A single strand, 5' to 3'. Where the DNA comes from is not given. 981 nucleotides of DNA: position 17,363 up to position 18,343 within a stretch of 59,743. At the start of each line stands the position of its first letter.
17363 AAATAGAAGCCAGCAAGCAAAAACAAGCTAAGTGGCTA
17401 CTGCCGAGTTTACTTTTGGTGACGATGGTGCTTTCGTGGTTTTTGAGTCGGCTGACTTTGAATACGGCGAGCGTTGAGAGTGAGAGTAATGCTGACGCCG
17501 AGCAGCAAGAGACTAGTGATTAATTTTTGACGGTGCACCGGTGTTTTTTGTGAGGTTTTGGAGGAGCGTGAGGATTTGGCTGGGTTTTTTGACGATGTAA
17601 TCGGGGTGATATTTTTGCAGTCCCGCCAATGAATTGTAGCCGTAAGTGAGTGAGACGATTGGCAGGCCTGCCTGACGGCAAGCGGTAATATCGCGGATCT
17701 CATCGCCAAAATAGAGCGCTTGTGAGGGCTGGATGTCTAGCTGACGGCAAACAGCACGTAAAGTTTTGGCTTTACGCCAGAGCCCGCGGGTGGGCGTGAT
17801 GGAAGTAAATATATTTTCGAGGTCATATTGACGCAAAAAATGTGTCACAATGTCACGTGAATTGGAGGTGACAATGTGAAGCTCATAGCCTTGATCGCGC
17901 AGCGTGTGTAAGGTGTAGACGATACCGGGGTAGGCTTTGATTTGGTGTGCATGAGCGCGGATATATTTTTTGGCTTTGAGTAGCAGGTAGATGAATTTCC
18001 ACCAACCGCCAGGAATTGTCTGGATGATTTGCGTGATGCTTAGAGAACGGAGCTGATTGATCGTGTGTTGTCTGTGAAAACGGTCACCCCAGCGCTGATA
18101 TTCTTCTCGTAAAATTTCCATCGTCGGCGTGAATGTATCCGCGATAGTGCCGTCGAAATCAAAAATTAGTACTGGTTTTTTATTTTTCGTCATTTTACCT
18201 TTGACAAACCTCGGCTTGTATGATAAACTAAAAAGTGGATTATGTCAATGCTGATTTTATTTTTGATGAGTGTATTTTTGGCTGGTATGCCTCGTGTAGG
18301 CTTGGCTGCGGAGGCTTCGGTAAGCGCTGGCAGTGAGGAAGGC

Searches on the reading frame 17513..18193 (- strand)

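Call 85: search_protein_families(library=pfam, proteins=[window:17513-18193:-], max_evalue=0.00001)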
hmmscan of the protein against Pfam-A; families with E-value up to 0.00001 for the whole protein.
window:17513-18193:- (226 aa): 3 families
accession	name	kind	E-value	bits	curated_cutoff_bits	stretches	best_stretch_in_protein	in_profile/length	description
PF13419.12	HAD_2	-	1e-31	110.9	23.8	1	9-180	1-176/178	Haloacid dehalogenase-like hydrolase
PF00702.32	Hydrolase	-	5.1e-17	63.3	26.4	1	8-176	3-191/191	haloacid dehalogenase-like hydrolase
PF12710.13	HAD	-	1.4e-12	48.9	27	1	10-171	2-187/189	haloacid dehalogenase-like hydrolase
